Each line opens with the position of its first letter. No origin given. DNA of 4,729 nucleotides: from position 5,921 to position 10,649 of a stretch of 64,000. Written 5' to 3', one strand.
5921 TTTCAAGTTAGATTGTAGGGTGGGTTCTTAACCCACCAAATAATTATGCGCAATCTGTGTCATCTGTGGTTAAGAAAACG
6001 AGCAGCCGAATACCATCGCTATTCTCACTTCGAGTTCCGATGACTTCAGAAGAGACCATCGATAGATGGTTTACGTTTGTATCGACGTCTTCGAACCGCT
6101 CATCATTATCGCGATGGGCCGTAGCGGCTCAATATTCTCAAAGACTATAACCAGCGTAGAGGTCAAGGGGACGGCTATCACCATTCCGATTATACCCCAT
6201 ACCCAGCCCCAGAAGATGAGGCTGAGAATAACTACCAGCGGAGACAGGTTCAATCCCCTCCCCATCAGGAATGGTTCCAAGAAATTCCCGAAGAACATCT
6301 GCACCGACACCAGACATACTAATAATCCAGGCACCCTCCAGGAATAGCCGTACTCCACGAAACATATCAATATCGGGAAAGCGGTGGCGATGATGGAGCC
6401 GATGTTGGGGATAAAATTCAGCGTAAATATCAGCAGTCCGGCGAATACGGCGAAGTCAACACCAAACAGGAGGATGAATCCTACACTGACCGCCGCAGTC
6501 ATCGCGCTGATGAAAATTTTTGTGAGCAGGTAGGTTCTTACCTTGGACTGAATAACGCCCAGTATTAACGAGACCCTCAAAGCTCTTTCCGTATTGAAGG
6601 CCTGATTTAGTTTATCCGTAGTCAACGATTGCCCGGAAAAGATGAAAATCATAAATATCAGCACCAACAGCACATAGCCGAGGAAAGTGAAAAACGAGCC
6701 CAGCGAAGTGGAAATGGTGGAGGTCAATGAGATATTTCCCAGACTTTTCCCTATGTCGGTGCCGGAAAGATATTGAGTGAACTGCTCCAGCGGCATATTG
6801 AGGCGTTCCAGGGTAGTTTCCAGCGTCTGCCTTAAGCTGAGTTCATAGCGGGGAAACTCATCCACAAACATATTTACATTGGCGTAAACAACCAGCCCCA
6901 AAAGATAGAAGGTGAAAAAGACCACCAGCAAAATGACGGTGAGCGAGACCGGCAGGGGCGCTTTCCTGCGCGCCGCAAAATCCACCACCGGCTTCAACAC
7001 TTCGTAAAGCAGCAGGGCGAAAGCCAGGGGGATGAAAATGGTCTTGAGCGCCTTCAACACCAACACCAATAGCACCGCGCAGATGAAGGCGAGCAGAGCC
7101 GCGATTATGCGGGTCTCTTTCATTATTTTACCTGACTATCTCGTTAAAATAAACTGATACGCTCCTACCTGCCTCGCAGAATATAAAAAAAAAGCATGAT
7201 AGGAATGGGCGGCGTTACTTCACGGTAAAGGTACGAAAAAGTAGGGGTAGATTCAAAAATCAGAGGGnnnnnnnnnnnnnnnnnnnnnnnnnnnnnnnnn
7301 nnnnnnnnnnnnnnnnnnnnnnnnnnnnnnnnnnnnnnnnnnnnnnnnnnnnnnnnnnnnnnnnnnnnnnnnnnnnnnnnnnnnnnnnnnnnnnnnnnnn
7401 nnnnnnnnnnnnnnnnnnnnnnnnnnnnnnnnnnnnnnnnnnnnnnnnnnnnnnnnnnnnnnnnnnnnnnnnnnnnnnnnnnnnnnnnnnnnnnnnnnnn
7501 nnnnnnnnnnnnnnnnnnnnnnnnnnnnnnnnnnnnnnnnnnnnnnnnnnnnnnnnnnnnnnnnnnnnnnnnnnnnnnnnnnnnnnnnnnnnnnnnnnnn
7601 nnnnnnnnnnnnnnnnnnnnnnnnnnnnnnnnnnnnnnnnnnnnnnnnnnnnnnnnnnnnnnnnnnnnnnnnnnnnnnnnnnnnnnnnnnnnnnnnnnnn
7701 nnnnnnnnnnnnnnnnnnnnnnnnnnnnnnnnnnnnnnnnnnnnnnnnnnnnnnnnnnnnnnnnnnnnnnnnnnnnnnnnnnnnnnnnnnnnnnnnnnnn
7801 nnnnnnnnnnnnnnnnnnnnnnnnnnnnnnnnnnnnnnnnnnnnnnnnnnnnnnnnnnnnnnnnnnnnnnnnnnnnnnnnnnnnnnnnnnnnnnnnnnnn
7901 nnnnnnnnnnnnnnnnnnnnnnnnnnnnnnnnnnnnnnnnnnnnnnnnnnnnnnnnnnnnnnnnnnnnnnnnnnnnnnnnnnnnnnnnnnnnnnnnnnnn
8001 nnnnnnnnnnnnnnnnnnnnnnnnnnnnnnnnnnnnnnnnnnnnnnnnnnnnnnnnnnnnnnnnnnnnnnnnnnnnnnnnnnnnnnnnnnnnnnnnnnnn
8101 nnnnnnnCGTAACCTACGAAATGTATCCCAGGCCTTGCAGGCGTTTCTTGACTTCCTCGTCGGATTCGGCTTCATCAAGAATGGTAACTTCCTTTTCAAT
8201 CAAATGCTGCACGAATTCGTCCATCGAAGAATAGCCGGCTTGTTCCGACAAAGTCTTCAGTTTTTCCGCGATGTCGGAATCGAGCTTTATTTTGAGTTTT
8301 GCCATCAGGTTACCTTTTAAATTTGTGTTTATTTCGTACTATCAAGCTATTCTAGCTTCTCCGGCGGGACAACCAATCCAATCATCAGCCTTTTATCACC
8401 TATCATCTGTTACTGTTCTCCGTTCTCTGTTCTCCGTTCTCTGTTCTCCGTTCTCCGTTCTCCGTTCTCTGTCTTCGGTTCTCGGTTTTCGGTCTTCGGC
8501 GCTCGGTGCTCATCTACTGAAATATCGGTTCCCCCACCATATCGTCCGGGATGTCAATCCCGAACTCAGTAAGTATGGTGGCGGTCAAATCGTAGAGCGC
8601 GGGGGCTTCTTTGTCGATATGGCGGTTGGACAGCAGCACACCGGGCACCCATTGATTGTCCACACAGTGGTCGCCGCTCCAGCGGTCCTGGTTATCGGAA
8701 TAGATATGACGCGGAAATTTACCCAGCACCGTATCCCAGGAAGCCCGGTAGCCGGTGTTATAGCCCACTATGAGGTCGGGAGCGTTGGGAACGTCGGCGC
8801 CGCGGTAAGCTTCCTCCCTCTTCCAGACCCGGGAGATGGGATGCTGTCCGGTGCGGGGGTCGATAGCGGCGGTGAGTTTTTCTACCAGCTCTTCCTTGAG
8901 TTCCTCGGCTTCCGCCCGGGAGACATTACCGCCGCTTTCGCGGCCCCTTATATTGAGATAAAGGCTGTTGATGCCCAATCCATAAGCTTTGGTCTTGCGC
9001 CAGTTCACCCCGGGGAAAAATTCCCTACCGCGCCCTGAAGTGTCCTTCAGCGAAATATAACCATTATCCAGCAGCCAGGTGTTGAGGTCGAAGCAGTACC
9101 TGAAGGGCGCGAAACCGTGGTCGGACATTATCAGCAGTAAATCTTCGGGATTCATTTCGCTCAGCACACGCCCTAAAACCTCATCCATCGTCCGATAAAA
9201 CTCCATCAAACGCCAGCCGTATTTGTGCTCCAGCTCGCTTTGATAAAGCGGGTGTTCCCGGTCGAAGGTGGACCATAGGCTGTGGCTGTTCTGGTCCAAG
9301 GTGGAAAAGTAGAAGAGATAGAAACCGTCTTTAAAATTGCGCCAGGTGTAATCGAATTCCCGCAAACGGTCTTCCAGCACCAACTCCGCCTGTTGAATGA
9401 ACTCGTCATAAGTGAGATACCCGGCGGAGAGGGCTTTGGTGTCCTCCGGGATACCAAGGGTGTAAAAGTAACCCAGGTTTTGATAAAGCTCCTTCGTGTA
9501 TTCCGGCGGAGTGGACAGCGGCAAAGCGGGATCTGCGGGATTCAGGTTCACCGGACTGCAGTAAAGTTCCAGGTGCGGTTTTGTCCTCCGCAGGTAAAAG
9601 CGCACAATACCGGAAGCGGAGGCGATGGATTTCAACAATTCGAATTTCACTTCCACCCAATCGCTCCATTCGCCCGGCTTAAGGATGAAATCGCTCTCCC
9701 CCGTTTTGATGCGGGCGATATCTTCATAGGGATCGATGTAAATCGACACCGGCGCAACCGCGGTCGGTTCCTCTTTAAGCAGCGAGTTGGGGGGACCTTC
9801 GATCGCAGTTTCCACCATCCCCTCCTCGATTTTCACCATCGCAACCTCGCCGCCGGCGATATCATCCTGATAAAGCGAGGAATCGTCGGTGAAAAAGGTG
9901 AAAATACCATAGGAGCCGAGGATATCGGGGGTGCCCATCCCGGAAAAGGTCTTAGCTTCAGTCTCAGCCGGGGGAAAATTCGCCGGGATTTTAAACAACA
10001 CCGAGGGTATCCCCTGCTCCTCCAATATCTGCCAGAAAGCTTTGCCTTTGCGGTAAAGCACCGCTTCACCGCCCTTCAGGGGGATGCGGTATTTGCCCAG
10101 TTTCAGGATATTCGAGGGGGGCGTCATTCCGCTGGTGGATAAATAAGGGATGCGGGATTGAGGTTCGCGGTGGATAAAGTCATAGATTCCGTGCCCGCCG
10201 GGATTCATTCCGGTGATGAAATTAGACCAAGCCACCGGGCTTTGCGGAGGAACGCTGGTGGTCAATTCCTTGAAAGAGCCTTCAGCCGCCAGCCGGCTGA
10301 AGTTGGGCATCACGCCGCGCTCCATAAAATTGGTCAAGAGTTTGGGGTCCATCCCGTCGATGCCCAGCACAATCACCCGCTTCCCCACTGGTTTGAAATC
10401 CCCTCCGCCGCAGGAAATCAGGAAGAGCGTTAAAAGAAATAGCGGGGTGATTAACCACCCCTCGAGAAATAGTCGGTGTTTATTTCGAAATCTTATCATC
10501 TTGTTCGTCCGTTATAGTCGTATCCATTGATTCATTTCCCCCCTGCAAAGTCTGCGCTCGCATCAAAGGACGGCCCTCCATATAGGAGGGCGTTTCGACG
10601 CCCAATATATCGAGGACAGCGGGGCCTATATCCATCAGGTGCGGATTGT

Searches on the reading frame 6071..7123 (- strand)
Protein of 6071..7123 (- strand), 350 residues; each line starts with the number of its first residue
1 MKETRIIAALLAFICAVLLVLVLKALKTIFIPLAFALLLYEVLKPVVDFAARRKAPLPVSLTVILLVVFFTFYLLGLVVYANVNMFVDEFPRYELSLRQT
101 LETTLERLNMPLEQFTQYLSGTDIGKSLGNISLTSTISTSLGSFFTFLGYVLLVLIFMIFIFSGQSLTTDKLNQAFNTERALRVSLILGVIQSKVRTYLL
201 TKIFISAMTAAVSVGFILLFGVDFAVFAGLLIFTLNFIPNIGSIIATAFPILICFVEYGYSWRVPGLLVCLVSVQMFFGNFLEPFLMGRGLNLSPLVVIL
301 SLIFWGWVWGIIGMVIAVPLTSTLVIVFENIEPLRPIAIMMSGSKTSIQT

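Call 33: search_protein_families(library=pfam, proteins=[window:6071-7123:-], max_evalue=1e-10)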
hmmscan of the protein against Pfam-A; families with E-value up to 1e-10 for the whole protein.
window:6071-7123:- (350 aa): 1 family
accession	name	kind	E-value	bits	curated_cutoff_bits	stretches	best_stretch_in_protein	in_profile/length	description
PF01594.21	AI-2E_transport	-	8.3e-51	173.5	34.3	1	10-331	2-326/327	AI-2E family transporter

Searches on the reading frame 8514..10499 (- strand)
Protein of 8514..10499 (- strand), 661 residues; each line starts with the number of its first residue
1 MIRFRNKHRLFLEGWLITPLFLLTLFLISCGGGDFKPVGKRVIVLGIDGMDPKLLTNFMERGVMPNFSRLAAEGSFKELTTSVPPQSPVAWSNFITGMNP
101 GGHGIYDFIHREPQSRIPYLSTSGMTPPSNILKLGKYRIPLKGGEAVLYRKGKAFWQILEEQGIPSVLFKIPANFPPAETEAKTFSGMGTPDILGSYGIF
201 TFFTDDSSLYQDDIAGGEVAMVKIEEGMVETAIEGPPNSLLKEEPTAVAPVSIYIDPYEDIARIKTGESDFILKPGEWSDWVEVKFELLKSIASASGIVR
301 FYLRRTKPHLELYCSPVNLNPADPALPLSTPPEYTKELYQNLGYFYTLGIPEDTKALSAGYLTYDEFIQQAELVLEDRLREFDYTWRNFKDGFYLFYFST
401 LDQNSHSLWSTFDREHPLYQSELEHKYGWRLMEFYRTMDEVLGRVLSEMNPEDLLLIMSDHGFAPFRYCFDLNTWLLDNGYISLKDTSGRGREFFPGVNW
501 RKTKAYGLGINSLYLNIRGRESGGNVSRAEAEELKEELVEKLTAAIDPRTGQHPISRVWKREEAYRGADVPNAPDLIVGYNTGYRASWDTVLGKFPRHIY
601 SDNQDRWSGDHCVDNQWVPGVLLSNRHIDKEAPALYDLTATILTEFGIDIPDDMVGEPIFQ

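Call 33: search_protein_families(library=pfam, proteins=[window:8514-10499:-], max_evalue=1e-10)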
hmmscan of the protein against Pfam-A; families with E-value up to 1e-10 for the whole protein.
window:8514-10499:- (661 aa): 1 family
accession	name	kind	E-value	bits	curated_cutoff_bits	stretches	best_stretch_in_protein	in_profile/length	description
PF01663.27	Phosphodiest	-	4.6e-32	112.4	23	2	42-167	1-105/342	Type I phosphodiesterase / nucleotide pyrophosphatase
